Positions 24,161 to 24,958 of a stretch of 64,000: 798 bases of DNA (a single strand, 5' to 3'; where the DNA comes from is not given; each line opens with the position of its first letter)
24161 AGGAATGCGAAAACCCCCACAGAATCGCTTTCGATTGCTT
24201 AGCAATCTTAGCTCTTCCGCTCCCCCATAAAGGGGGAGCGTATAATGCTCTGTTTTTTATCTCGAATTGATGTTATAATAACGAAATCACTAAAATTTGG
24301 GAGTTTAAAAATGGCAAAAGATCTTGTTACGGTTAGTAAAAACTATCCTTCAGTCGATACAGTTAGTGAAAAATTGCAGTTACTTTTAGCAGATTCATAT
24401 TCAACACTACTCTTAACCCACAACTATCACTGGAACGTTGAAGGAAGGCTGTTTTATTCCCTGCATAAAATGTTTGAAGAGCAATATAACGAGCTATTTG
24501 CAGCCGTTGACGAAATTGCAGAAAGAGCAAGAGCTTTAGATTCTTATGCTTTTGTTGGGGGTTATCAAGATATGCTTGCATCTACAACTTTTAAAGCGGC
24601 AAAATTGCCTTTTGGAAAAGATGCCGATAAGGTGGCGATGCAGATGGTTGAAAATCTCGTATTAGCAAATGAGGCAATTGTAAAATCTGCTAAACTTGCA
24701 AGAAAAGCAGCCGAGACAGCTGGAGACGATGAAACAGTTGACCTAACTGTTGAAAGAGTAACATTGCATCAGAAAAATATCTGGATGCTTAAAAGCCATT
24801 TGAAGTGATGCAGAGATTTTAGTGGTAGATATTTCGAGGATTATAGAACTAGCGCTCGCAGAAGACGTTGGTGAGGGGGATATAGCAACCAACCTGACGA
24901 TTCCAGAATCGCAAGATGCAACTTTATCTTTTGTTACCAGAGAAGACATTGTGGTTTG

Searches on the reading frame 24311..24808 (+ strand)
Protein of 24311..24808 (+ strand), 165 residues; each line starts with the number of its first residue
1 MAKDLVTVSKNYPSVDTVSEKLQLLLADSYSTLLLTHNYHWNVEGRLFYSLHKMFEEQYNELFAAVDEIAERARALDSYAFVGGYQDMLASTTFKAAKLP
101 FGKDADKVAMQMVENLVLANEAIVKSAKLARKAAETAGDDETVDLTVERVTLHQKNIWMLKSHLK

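Call 12: find_encoding_contigs(protein=window:24311-24808:+, flank=3000, max_places=10)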
Protein window:24311-24808:+ (165 aa): 1 contig read that carries it; 1 place shown.
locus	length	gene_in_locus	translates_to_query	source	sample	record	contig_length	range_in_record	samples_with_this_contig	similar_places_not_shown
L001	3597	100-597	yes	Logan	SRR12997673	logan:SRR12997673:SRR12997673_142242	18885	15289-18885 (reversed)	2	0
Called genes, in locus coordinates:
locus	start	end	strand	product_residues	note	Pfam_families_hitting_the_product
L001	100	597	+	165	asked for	PF00210:Ferritin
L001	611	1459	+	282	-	PF02749:QRPTase_N, PF01729:QRPTase_C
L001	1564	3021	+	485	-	PF00180:Iso_dh, PF18324:Isocitrate_DH_C_bact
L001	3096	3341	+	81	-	PF07704:PSK_trans_fac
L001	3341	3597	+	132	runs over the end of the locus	PF01850:PIN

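Call 29: find_homologous_proteins(query=window:24311-24808:+, max_evalue=1e-20)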
Query window:24311-24808:+ (165 aa): 4724 proteins with E <= 1e-20 among 5086 candidates; the best 120 are listed.
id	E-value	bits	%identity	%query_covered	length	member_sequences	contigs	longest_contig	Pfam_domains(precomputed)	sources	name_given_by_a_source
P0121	1.1e-100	352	100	100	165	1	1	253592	PF00210.31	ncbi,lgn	-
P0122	4.9e-47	178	55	100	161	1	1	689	PF00210.31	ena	-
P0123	1.9e-44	169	59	88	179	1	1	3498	PF00210.31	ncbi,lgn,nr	ncbi:MAG: DNA starvation/stationary phase protection protein [Alphaproteobacteria bacterium]|nr:DNA 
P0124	7.4e-44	167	57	96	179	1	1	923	PF00210.31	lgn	-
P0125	2.3e-43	166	53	93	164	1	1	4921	PF00210.31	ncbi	-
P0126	4.6e-43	165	54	93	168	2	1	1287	PF00210.31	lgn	-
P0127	4.3e-42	162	52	99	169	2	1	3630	PF00210.31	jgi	-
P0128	4.9e-42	161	51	95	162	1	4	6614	PF00210.31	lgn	-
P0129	6.2e-42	161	54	91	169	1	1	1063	PF00210.31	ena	-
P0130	1.0e-41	160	52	100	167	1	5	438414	PF00210.31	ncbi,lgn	-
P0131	1.8e-41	160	53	96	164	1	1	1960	PF00210.31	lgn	-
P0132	2.2e-41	159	52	93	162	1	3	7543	PF00210.31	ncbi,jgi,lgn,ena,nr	ncbi:MAG: DNA starvation/stationary phase protection protein [Proteobacteria bacterium]|nr:DNA starv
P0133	2.9e-41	159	54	93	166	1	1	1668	PF00210.31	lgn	-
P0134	3.2e-41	159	50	100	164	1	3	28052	PF00210.31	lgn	-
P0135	1.0e-40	157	51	93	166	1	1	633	PF00210.31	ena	-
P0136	1.2e-40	157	54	90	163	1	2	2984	PF00210.31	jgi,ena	jgi:starvation-inducible DNA-binding protein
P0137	1.6e-40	157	53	94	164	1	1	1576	PF00210.31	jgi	jgi:starvation-inducible DNA-binding protein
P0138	1.6e-40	157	51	96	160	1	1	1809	PF00210.31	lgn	-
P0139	1.9e-40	156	52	90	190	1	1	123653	PF00210.31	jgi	jgi:starvation-inducible DNA-binding protein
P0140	1.9e-40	156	53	90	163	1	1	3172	PF00210.31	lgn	-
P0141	2.0e-40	156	47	100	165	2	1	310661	PF00210.31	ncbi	-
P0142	4.8e-40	155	53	90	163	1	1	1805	PF00210.31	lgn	-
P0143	5.0e-40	155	50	98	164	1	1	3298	PF00210.31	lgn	-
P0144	8.2e-40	154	50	93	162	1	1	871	PF00210.31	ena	-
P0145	1.0e-39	154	52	99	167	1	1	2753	PF00210.31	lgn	-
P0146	1.1e-39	154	51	96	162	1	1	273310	PF00210.31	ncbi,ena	-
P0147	1.1e-39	154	54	90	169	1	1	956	PF00210.31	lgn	-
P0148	1.9e-39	153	50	95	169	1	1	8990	PF00210.31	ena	-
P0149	2.1e-39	153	46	100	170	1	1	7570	PF00210.31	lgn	-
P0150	2.2e-39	153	53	95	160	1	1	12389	PF00210.31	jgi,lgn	jgi:starvation-inducible DNA-binding protein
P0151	2.2e-39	153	53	92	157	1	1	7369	PF00210.31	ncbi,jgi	jgi:starvation-inducible DNA-binding protein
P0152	2.4e-39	153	51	92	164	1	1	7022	PF00210.31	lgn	-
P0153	4.2e-39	152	49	96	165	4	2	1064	PF00210.31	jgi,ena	jgi:starvation-inducible DNA-binding protein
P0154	5.9e-39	151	48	99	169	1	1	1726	PF00210.31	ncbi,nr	ncbi:MAG: DNA starvation/stationary phase protection protein [Rickettsiales bacterium]|nr:DNA starva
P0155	8.6e-39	151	53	97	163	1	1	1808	PF00210.31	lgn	-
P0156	8.6e-39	151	49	92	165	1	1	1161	PF00210.31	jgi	-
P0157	8.7e-39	151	49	98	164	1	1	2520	PF00210.31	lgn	-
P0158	1.1e-38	151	50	90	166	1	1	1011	PF00210.31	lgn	-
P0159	1.3e-38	150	52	91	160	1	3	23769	PF00210.31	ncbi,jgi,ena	jgi:starvation-inducible DNA-binding protein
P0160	1.3e-38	150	51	90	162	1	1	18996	PF00210.31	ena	-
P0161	1.4e-38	150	53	91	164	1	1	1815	PF00210.31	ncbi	-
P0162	3.2e-38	149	51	96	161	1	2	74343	PF00210.31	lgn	-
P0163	3.6e-38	149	52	92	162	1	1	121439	PF00210.31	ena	-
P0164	3.7e-38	149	48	93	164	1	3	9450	PF00210.31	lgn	-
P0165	3.7e-38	149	50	90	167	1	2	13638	PF00210.31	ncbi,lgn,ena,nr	ncbi:MAG: DNA starvation/stationary phase protection protein [Rickettsiales bacterium]|nr:DNA starva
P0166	4.5e-38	149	52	87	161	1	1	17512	PF00210.31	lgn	-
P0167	4.6e-38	149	51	90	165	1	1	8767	PF00210.31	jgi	-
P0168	6.1e-38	148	50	98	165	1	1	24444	PF00210.31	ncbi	-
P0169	7.7e-38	148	49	98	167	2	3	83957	PF00210.31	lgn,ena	-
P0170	7.8e-38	148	51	92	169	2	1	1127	PF00210.31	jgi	jgi:starvation-inducible DNA-binding protein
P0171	8.1e-38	148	54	87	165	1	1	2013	PF00210.31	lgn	-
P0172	1.4e-37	147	50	99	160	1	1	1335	PF00210.31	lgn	-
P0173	1.4e-37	147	49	92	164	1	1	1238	PF00210.31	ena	-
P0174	1.9e-37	147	48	96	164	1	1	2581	PF00210.31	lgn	-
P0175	1.9e-37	147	49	89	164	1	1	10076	PF00210.31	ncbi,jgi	jgi:starvation-inducible DNA-binding protein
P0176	2.1e-37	146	51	91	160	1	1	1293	PF00210.31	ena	-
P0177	2.6e-37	146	48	90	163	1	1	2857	PF00210.31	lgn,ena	-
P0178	7.3e-37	145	48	97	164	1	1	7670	PF00210.31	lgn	-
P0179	1.0e-36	144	47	96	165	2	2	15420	PF00210.31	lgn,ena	-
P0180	1.1e-36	144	48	97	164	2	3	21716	PF00210.31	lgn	-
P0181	3.6e-36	142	51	90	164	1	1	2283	PF00210.31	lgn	-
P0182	5.8e-36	142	48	90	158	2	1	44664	PF00210.31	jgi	jgi:starvation-inducible DNA-binding protein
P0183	6.2e-36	142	48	95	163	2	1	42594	PF00210.31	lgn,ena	-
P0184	7.0e-36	142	47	99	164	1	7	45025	PF00210.31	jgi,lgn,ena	-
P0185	8.1e-36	141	48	95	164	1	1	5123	PF00210.31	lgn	-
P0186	1.4e-35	141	47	95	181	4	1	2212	PF00210.31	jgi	jgi:starvation-inducible DNA-binding protein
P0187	2.0e-35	140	49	96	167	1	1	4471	PF00210.31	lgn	-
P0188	2.5e-35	140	47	99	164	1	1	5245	PF00210.31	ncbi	-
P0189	3.4e-35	139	45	95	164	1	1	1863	PF00210.31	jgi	jgi:starvation-inducible DNA-binding protein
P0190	4.0e-35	139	48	92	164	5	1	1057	PF00210.31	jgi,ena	jgi:starvation-inducible DNA-binding protein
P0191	4.8e-35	139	48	95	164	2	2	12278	PF00210.31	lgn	-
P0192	6.2e-35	138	46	95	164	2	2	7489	PF00210.31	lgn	-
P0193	6.3e-35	138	47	96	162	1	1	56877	PF00210.31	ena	-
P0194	8.5e-35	138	50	93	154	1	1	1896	PF00210.31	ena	-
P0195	8.5e-35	138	49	96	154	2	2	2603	PF00210.31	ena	-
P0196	1.5e-34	137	49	90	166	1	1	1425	PF00210.31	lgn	-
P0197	1.5e-34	137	45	98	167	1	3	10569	PF00210.31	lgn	-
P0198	2.0e-34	137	44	95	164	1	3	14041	PF00210.31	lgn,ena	-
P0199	2.6e-34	136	46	97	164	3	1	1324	PF00210.31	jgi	-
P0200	3.4e-34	136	47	95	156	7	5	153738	PF00210.31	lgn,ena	-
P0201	4.3e-34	136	51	90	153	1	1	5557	PF00210.31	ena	-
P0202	4.3e-34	136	49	90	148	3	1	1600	PF00210.31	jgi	jgi:starvation-inducible DNA-binding protein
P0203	5.3e-34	135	46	98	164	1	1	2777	PF00210.31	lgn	-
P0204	5.3e-34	135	51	95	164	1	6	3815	PF00210.31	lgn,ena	-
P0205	5.3e-34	135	51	95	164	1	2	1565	PF00210.31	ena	-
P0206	5.3e-34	135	51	95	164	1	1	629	PF00210.31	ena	-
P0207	5.9e-34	135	50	95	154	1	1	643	PF00210.31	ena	-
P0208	5.9e-34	135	47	91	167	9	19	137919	PF00210.31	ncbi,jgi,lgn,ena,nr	ncbi:MAG: DNA starvation/stationary phase protection protein [Bacteroides sp.]|jgi:starvation-induci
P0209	7.0e-34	135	44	95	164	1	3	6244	PF00210.31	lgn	-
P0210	7.0e-34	135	51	95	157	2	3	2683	PF00210.31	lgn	-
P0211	9.1e-34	135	43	98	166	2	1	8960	PF00210.31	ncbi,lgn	-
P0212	9.2e-34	135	45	95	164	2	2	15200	PF00210.31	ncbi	-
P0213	9.5e-34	135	44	95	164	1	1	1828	PF00210.31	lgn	-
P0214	1.1e-33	134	49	92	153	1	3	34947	PF00210.31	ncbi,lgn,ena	-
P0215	1.2e-33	134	47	92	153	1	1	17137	PF00210.31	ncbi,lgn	ncbi:MAG: DNA starvation/stationary phase protection protein [Pseudomonadota bacterium]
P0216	1.6e-33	134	47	95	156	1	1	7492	PF00210.31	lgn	-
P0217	1.6e-33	134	49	91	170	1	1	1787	PF00210.31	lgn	-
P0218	2.4e-33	133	50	89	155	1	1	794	PF00210.31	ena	-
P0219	2.6e-33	133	47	97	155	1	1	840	PF00210.31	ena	-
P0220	2.6e-33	133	50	88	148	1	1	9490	PF00210.31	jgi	-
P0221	3.0e-33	133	49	92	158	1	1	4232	PF00210.31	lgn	-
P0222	3.1e-33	133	42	97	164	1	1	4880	PF00210.31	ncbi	-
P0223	3.5e-33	133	51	90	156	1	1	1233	PF00210.31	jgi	jgi:starvation-inducible DNA-binding protein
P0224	3.8e-33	133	47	95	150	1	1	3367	PF00210.31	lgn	-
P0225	4.3e-33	132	50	88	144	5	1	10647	PF00210.31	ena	-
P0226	4.6e-33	132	48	96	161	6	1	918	PF00210.31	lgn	-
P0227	5.1e-33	132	52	89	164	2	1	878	PF00210.31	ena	-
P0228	5.4e-33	132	50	90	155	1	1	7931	PF00210.31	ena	-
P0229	5.6e-33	132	48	88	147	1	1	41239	PF00210.31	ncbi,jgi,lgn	ncbi:MAG: Dps family protein [Luteolibacter sp.]|jgi:starvation-inducible DNA-binding protein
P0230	5.8e-33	132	54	85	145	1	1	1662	PF00210.31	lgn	-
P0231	8.1e-33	132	48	84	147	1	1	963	PF00210.31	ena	-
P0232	9.5e-33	131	48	92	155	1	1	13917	PF00210.31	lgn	-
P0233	9.8e-33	131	48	84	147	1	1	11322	PF00210.31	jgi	jgi:starvation-inducible DNA-binding protein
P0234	1.0e-32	131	48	89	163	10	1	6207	PF00210.31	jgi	jgi:starvation-inducible DNA-binding protein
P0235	1.1e-32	131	51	97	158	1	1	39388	PF00210.31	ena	-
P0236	1.1e-32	131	45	95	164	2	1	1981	PF00210.31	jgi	jgi:starvation-inducible DNA-binding protein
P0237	1.2e-32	131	46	93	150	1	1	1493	PF00210.31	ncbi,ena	-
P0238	1.3e-32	131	49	92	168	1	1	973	PF00210.31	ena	-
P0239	1.3e-32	131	44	97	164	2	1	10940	PF00210.31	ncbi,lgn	-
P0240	1.3e-32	131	46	95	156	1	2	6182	PF00210.31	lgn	-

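Call 62: find_encoding_contigs(protein=P0130, flank=3000, max_places=3)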
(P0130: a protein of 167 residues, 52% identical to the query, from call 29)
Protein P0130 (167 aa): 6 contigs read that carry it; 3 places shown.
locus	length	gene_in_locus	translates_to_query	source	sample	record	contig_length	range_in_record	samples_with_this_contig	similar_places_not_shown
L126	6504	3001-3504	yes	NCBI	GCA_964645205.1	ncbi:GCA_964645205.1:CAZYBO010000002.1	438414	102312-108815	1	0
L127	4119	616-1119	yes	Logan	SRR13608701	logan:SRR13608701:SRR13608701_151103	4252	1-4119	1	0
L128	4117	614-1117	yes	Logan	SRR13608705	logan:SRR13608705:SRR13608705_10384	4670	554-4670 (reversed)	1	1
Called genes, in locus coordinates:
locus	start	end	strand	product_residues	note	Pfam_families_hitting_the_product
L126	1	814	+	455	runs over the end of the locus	PF01926:MMR_HSR1, PF02421:FeoB_N, PF00009:GTP_EFTU, PF00071:Ras (weak), PF01926:MMR_HSR1, PF02421:FeoB_N, PF04548:AIG1 (weak), PF14714:KH_dom-like, +8 more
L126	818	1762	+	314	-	PF00005:ABC_tran, PF13304:AAA_21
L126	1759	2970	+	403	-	PF17785:PUA_3, PF10672:Methyltrans_SAM, PF03602:Cons_hypoth95 (weak), PF05175:MTS, PF13847:Methyltransf_31 (weak)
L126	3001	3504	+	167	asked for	PF00210:Ferritin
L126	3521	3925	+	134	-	PF01741:MscL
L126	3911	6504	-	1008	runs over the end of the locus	PF14850:Pro_dh-DNA_bdg, PF01619:Pro_dh, PF00171:Aldedh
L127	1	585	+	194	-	?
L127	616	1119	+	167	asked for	PF00210:Ferritin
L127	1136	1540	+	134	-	PF01741:MscL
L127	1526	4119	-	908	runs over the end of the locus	?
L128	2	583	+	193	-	?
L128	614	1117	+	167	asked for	PF00210:Ferritin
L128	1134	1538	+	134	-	PF01741:MscL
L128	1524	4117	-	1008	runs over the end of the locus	PF14850:Pro_dh-DNA_bdg, PF01619:Pro_dh, PF00171:Aldedh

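Call 63: find_encoding_contigs(protein=P0123, flank=3000, max_places=3)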
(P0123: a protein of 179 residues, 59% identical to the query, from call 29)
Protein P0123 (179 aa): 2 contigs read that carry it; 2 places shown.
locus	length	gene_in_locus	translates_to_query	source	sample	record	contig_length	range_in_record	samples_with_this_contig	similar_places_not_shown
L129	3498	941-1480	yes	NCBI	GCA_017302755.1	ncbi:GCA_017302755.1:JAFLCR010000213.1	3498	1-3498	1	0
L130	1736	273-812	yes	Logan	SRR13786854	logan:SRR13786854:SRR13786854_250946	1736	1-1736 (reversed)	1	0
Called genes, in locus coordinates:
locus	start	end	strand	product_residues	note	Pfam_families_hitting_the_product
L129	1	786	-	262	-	PF00324:AA_permease (weak), PF13520:AA_permease_2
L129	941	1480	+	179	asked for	PF00210:Ferritin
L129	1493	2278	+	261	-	PF00106:adh_short, PF08659:KR, PF13561:adh_short_C2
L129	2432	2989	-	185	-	-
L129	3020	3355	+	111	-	-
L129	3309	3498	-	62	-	PF08463:EcoEI_R_C (weak)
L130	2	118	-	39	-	?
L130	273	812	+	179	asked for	PF00210:Ferritin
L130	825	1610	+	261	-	PF00106:adh_short, PF08659:KR, PF13561:adh_short_C2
